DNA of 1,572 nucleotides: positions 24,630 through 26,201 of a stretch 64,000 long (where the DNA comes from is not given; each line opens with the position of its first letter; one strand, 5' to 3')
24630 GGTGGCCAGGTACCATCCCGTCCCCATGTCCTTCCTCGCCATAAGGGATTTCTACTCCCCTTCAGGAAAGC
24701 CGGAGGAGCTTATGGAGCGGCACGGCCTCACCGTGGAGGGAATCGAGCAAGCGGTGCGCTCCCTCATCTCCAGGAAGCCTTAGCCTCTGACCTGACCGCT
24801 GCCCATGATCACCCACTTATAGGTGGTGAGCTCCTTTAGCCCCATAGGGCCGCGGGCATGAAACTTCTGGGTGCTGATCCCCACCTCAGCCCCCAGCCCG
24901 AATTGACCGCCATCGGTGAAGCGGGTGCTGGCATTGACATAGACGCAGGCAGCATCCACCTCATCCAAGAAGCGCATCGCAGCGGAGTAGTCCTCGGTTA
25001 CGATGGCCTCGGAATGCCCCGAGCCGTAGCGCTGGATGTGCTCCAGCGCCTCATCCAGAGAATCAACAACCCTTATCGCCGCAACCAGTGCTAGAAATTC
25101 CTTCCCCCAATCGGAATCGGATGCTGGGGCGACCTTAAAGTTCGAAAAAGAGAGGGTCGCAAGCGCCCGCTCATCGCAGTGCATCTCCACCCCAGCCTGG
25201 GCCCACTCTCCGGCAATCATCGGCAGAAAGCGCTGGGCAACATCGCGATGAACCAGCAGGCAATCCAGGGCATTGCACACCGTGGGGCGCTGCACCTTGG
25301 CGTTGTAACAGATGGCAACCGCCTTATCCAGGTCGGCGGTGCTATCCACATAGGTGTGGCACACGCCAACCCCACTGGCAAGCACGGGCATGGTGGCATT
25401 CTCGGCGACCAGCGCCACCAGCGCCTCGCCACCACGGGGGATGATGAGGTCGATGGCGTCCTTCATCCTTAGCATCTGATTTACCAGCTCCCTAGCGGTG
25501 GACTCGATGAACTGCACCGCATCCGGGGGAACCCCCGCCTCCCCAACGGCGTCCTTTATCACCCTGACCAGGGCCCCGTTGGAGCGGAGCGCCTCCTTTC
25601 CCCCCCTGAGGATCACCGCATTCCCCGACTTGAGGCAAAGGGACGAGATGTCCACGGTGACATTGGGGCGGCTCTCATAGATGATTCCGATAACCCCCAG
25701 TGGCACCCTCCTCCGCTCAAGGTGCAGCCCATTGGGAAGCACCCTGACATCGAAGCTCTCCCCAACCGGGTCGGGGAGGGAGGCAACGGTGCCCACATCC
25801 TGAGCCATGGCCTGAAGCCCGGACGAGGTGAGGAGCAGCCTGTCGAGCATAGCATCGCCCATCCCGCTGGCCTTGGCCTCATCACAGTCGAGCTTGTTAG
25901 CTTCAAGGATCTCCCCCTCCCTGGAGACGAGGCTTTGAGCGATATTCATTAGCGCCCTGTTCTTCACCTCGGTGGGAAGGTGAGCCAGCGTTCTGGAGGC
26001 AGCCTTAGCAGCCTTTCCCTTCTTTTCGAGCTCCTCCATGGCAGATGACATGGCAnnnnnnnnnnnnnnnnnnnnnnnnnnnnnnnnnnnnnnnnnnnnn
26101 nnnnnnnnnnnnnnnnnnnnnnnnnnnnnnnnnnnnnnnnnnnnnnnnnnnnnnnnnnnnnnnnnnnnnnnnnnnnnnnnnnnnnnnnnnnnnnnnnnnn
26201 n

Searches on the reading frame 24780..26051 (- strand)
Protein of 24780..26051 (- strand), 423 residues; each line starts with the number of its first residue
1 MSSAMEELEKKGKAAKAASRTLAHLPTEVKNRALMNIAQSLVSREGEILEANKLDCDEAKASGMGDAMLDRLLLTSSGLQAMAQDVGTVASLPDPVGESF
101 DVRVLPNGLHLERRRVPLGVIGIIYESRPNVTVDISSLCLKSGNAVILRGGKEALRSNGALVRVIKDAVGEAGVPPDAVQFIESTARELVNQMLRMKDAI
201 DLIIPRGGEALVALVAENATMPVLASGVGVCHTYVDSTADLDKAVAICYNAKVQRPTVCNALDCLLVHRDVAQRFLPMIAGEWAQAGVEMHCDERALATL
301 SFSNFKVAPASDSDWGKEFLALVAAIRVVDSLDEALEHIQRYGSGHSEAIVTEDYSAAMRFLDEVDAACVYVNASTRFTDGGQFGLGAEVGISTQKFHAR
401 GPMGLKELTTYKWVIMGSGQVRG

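Call 3: search_protein_families(library=pfam, proteins=[window:24780-26051:-], max_evalue=0.01)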
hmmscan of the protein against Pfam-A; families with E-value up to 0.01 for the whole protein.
window:24780-26051:- (423 aa): 1 family
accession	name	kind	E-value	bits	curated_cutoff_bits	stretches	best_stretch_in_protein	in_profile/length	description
PF00171.27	Aldedh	-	2.2e-26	92.9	23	2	6-288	29-298/461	Aldehyde dehydrogenase family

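Call 4: search_protein_families(library=ncbifam, proteins=[window:24780-26051:-], max_evalue=0.01)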
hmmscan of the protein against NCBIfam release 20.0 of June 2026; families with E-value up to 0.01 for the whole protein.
window:24780-26051:- (423 aa): 29 families (the best 25 are shown)
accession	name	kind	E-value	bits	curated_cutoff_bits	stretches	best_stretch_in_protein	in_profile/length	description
NF001221.0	PRK00197.1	equivalog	6.5e-186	618.1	289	1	4-422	3-417/418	glutamate-5-semialdehyde dehydrogenase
TIGR00407.1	proA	equivalog_domain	1.4e-159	531.2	317.45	1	15-412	1-398/398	glutamate-5-semialdehyde dehydrogenase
TIGR01092.1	P5CS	equivalog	2.4e-109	366.5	796.75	1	13-421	293-694/715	delta l-pyrroline-5-carboxylate synthetase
NF010378.0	PRK13805.1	equivalog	3.2e-21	74.9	951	1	117-275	110-269/872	bifunctional acetaldehyde-CoA/alcohol dehydrogenase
NF047625.1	AcylSulfactDhSauS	equivalog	3.2e-18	65.8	600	2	117-278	102-263/464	acylating sulfoacetaldehyde dehydrogenase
TIGR02518.1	EutH_ACDH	equivalog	4.2e-18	65.5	620.1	1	115-267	102-255/488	acetaldehyde dehydrogenase (acetylating)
NF052305.1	DioxValDhHalo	equivalog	3.9e-17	62.3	750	2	3-281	40-306/483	2,5-dioxovalerate dehydrogenase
NF040648.1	lactal_redase_Meth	equivalog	5.2e-14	52.1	650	2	6-280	33-295/463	lactaldehyde dehydrogenase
NF011927.0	PRK15398.1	subfamily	3.7e-13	49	403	1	107-286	120-299/465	aldehyde dehydrogenase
NF042993.1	AlphKGSA_gudD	equivalog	9.3e-13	47.7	770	2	2-277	38-301/481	alpha-ketoglutaric semialdehyde dehydrogenase GucD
TIGR03216.1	OH_muco_semi_DH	equivalog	6.7e-10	38.2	693.25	1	6-285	36-309/481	2-hydroxymuconic semialdehyde dehydrogenase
NF050084.1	pip_6_carb_DH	equivalog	1.8e-08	33.7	730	1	115-291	115-295/475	L-piperidine-6-carboxylate dehydrogenase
NF006915.0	PRK09406.1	equivalog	3.4e-08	32.8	730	2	138-280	146-286/457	NADP-dependent succinic semialdehyde dehydrogenase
TIGR02288.1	PaaN_2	equivalog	4e-08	31.9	578.75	1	140-270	218-350/551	phenylacetic acid degradation protein PaaN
NF042989.1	AldDh_AldH_Clos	equivalog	6e-08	31.9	800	1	5-278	22-285/458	aldehyde dehydrogenase AldH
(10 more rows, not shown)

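Call 18: find_related_loci(query=window:24780-26051:-, collection=metagenome_contigs, flank=7000)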
Query window:24780-26051:- (423 aa) in metagenome_contigs; peptide patterns used: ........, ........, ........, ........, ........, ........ (x = any residue, [..] = any of these).
600 stretches matched a pattern (row limit reached: there are more); 294 encode a relative of the query (tblastn E <= 1e-3); the best 80 are kept; 80 distinct loci.
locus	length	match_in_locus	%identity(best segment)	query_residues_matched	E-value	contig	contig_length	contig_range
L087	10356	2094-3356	89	1-422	0e+0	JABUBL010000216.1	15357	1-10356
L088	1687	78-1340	87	1-422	0e+0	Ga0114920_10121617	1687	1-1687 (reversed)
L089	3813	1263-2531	84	1-422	0e+0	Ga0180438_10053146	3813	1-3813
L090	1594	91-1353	84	1-422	0e+0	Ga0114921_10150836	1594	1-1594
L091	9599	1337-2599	81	1-422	0e+0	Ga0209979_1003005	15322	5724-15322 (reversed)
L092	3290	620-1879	78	1-422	0e+0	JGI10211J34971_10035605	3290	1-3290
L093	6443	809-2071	81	1-422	0e+0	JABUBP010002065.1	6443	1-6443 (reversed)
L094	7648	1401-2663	81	1-422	0e+0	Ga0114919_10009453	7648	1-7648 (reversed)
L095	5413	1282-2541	80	1-422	0e+0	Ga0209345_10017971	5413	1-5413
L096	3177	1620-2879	74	4-422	0e+0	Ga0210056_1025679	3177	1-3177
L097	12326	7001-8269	74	1-422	0e+0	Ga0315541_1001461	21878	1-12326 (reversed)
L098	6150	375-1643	73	1-422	0e+0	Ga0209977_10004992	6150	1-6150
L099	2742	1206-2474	74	1-422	0e+0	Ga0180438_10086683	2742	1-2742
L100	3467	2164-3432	73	1-422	0e+0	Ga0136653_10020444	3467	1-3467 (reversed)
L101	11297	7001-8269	72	1-422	0e+0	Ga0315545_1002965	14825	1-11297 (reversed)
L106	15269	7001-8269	72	1-422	0e+0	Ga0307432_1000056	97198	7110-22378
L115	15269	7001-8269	72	1-422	0e+0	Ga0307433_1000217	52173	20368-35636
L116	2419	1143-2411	73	1-422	0e+0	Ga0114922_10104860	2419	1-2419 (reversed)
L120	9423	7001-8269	72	1-422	0e+0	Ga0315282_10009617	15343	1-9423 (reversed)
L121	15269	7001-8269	71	1-422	0e+0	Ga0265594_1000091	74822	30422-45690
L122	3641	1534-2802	75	1-422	0e+0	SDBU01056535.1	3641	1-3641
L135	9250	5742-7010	72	1-422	0e+0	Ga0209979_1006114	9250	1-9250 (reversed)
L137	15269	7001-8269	73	1-422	0e+0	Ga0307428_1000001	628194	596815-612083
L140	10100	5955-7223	71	1-422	0e+0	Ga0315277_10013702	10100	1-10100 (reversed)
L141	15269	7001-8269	73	1-422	0e+0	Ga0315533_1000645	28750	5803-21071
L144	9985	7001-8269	72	1-422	0e+0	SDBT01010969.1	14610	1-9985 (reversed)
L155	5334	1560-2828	72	1-422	0e+0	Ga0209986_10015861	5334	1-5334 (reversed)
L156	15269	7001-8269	70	1-422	0e+0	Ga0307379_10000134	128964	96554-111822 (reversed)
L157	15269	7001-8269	71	1-422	0e+0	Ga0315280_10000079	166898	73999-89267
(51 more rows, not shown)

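Call 44: search_protein_families(library=pfam, proteins=[L094:358-1398:+, L122:551-1399:+, L106:4379-5299:+, L106:5390-6022:+, L120:6171-6872:+, L144:6240-6926:+, L121:5593-6873:+, L157:6104-6871:+, L116:265-1119:+, L155:687-1307:+], max_evalue=0.01)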
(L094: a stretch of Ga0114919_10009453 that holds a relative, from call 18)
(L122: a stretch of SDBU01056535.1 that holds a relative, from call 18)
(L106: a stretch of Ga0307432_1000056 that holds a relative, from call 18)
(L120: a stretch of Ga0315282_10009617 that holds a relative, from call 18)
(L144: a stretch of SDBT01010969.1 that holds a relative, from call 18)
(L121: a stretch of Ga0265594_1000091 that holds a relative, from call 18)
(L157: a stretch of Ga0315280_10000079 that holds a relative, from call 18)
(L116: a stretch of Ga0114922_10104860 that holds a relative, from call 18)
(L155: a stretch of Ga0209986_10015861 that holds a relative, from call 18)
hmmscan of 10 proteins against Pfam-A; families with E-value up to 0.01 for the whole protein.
L094:358-1398:+ (346 aa): 0 families

L122:551-1399:+ (282 aa): 1 family
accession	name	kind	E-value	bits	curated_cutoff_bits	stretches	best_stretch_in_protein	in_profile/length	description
PF18863.6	AbiJ_NTD4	-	2.4e-09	38.3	34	1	76-152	72-148/152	AbiJ N-terminal domain 4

L106:4379-5299:+ (306 aa): 0 families

L106:5390-6022:+ (210 aa): 1 family
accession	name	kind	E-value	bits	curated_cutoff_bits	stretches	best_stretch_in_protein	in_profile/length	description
PF15514.12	ThaI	-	4.8e-96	320.8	25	1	8-209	1-203/203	Restriction endonuclease ThaI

L120:6171-6872:+ (233 aa): 1 family
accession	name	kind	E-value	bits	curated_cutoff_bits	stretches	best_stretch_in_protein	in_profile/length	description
PF15515.12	MvaI_BcnI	-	3.9e-35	122.4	25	1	16-227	3-227/227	MvaI/BcnI restriction endonuclease family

L144:6240-6926:+ (228 aa): 1 family
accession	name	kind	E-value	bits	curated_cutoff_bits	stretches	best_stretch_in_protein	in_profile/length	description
PF02965.22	Met_synt_B12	-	0.00058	19.8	25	1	154-191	211-247/273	Vitamin B12 dependent methionine synthase, activation domain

L121:5593-6873:+ (426 aa): 3 families
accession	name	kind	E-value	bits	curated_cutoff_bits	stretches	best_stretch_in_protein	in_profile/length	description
PF00208.27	ELFV_dehydrog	-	1.1e-82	277.8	23.4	1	191-423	1-241/241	Glutamate/Leucine/Phenylalanine/Valine dehydrogenase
PF02812.23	ELFV_dehydrog_N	-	3.2e-56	189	25.3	1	46-172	2-128/129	Glu/Leu/Phe/Val dehydrogenase, dimerisation domain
PF02826.25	2-Hacid_dh_C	-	0.0021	17.9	25.1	1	212-254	27-69/178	D-isomer specific 2-hydroxyacid dehydrogenase, NAD binding domain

L157:6104-6871:+ (255 aa): 1 family
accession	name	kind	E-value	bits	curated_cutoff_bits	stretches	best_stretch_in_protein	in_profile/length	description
PF02596.20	DUF169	-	1.3e-33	117.1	27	1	27-232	15-209/209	Uncharacterised ArCR, COG2043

L116:265-1119:+ (284 aa): 0 families

L155:687-1307:+ (206 aa): 0 families

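Call 50: search_protein_families(library=pfam, proteins=[L137:6403-6918:+, L141:6117-6641:+, L115:4320-4832:+, L135:4344-4781:+, L101:6253-6912:+, L101:4979-6001:-, L144:5102-5956:-, L156:6266-6928:+, L156:4817-5296:+, L140:3824-4267:+], max_evalue=0.01)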
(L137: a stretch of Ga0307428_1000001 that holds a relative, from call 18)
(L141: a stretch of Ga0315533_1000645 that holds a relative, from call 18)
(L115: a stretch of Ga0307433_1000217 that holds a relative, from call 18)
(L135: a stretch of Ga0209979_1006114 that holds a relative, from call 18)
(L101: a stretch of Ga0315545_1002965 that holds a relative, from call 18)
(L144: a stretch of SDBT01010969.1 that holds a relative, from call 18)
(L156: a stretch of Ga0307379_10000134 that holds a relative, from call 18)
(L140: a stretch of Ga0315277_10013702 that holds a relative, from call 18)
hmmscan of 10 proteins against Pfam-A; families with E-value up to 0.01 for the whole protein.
L137:6403-6918:+ (171 aa): 1 family
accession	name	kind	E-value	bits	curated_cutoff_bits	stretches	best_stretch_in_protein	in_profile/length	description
PF09719.15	C_GCAxxG_C_C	-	1e-20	74.4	27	1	26-160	3-118/118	Putative redox-active protein (C_GCAxxG_C_C)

L141:6117-6641:+ (174 aa): 0 families

L115:4320-4832:+ (170 aa): 0 families

L135:4344-4781:+ (145 aa): 0 families

L101:6253-6912:+ (219 aa): 5 families
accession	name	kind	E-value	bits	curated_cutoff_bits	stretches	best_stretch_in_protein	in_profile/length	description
PF13646.12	HEAT_2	-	2.6e-20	72.9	27.7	1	125-211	1-87/88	HEAT repeats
PF03130.22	HEAT_PBS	-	2.5e-14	52.6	20.9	2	139-165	1-27/27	PBS lyase HEAT-like repeat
PF02985.28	HEAT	-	1e-10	41.2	23.5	1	156-182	2-28/31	HEAT repeat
PF12717.13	Cnd1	-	3.7e-06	27.5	26.4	0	155-186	22-53/162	non-SMC mitotic condensation complex subunit 1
PF13513.12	HEAT_EZ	-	5.5e-05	24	27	0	154-180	28-54/55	HEAT-like repeat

L101:4979-6001:- (340 aa): 20 families
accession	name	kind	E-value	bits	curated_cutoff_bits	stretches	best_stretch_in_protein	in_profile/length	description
PF09787.14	Golgin_A5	-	2.2e-05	24.6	31.7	1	167-267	61-157/305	Golgin subfamily A member 5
PF04728.18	LPP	-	2.6e-05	24.9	29.1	0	92-116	21-45/53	Lipoprotein leucine-zipper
PF13166.12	AAA_13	-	4e-05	23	36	1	86-269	277-457/713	AAA domain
PF09762.14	CCDC93_CC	-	0.00017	21.2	30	1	173-265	101-187/429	CCDC93 coiled-coil domain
PF15665.10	FAM184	-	0.00018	21.7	32.7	1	165-263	87-186/211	Family with sequence similarity 184, A and B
PF01576.24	Myosin_tail_1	-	0.00018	19.9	38.1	1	95-264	232-399/1081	Myosin tail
PF05667.16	CCDC22_CC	-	0.0003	20.5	39.2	1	167-265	151-256/477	CCDC22 protein coiled-coil region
PF00038.26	Filament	-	0.00049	20.3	40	1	209-262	130-183/313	Intermediate filament protein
PF10211.14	Ax_dynein_light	-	0.0005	20.6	26.4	0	230-264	121-155/187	Axonemal dynein light chain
PF06810.17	Phage_scaffold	-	0.00063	20.2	35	0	217-264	37-85/170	Phage capsid assembly scaffolding protein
PF25764.1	KIF21A_4th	-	0.0018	18.4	33.1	0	84-262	53-169/183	KIF21A-like domain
PF14362.11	DUF4407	-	0.0019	18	31.3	0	202-271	111-182/297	Domain of unknown function (DUF4407)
PF08581.15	Tup_N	-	0.0027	18.5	28.7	0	221-277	11-65/77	Tup N-terminal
PF15905.10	HMMR_N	-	0.0029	17.6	30.1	1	146-247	188-295/330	Hyaluronan mediated motility receptor N-terminal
PF05478.16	Prominin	-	0.0039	15.8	34.3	1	189-270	633-712/799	Prominin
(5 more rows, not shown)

L144:5102-5956:- (284 aa): 1 family
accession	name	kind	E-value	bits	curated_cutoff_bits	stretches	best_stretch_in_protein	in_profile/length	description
PF12686.12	DUF3800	-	6.4e-07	30.6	21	1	29-229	2-148/149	Protein of unknown function (DUF3800)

L156:6266-6928:+ (220 aa): 0 families

L156:4817-5296:+ (159 aa): 2 families
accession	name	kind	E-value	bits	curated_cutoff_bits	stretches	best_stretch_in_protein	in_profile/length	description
PF00188.32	CAP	-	3.9e-17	63.6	21.1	1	40-157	2-117/117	Cysteine-rich secretory protein family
PF02355.23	SecD_SecF_C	-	0.0095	15.8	20.5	0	9-41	87-119/189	Protein export membrane protein SecD/SecF, C-terminal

L140:3824-4267:+ (147 aa): 2 families
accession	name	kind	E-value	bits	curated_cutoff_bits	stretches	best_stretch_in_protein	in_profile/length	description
PF01541.30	GIY-YIG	-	3.7e-17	62.8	22.6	1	23-96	2-77/78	GIY-YIG catalytic domain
PF10544.15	T5orf172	-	2.3e-05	25.3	20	1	24-86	2-68/101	T5orf172 domain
